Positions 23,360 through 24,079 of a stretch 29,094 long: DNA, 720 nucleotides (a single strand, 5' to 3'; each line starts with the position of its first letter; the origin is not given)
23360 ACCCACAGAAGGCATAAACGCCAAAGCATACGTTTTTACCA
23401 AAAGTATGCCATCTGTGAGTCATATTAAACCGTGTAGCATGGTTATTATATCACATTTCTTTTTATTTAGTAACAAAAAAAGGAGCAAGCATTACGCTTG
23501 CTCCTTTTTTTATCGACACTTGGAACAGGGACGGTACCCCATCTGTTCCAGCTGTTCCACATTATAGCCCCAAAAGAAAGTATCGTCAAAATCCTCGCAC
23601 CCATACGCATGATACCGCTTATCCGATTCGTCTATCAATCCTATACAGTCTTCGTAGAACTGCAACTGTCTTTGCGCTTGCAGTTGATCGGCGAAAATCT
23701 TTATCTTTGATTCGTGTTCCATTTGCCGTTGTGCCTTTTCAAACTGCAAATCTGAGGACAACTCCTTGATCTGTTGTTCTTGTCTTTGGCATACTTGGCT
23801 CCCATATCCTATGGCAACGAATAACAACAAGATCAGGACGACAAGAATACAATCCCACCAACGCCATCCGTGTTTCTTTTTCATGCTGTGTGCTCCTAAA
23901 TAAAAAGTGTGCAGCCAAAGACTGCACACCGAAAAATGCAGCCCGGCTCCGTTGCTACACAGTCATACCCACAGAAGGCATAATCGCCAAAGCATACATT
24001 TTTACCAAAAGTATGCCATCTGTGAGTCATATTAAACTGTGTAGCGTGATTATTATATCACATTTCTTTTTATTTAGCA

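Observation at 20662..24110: Integrase-less modular cassette array bounded by three copies of one hairpin, between two convergent stop codons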

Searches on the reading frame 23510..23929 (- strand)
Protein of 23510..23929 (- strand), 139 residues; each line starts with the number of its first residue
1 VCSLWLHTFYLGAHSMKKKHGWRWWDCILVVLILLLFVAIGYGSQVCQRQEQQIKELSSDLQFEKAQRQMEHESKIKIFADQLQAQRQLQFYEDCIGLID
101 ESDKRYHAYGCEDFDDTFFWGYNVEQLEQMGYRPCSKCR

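Call 9: search_protein_families(library=pfam, proteins=[window:23510-23929:-], max_evalue=0.01)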
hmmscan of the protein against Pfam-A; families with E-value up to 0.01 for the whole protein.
window:23510-23929:- (139 aa): 0 families

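Call 44: search_protein_families(library=padloc, proteins=[window:23510-23884:-], max_evalue=0.01)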
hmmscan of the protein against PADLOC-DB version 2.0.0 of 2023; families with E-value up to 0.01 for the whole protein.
window:23510-23884:- (124 aa): 0 families

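Call 72: search_protein_families(library=pfam, proteins=[window:23510-23884:-], max_evalue=0.01)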
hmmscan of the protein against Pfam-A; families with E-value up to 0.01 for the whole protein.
window:23510-23884:- (124 aa): 0 families

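Call 73: find_homologous_proteins(query=window:23510-23884:-)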
Query window:23510-23884:- (124 aa): 3 proteins with E <= 0.001 among 3 candidates.
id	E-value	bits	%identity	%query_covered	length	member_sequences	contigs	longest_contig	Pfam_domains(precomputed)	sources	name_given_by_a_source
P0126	8.9e-79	280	98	100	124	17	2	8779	-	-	-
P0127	3.2e-50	188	65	100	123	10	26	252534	-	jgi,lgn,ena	-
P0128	2.0e-32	130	48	98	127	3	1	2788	-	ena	-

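Call 74: find_encoding_contigs(protein=P0128, flank=3000)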
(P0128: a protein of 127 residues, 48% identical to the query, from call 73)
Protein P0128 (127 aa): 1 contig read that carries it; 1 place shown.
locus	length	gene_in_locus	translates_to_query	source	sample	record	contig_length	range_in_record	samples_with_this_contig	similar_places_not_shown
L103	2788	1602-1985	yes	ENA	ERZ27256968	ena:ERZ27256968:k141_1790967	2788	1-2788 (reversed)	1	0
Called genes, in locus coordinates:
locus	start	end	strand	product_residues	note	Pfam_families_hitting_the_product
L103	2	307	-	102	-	?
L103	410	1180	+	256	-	PF02311:AraC_binding, PF00165:HTH_AraC (weak), PF12833:HTH_18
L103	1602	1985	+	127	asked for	-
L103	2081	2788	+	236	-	?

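Call 75: find_encoding_contigs(protein=P0126, flank=6000, max_places=10)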
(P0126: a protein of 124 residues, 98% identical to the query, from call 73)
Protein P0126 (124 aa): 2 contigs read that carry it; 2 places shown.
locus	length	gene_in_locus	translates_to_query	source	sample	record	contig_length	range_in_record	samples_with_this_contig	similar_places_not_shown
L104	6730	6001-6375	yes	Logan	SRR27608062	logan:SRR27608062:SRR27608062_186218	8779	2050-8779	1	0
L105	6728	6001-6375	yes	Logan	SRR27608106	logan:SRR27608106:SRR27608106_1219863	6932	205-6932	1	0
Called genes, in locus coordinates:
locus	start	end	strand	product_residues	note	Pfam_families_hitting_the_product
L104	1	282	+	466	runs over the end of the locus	PF01235:Na_Ala_symp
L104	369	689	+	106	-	PF03551:PadR, PF13601:HTH_34 (faint)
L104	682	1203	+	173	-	PF22564:HAAS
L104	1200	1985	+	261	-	PF10988:DUF2807, PF13349:DUF4097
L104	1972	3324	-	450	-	PF17125:Methyltr_RsmF_N, PF01189:Methyltr_RsmB-F, PF13636:Methyltranf_PUA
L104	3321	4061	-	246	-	PF20260:PUA_4, PF04452:Methyltrans_RNA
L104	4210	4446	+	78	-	-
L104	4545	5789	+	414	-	PF07690:MFS_1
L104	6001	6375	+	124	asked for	-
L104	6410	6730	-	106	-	?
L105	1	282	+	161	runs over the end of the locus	?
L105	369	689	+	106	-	PF03551:PadR, PF13601:HTH_34 (faint)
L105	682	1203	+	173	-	PF22564:HAAS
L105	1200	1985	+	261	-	PF10988:DUF2807, PF13349:DUF4097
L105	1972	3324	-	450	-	PF17125:Methyltr_RsmF_N, PF01189:Methyltr_RsmB-F, PF13636:Methyltranf_PUA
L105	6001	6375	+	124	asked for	-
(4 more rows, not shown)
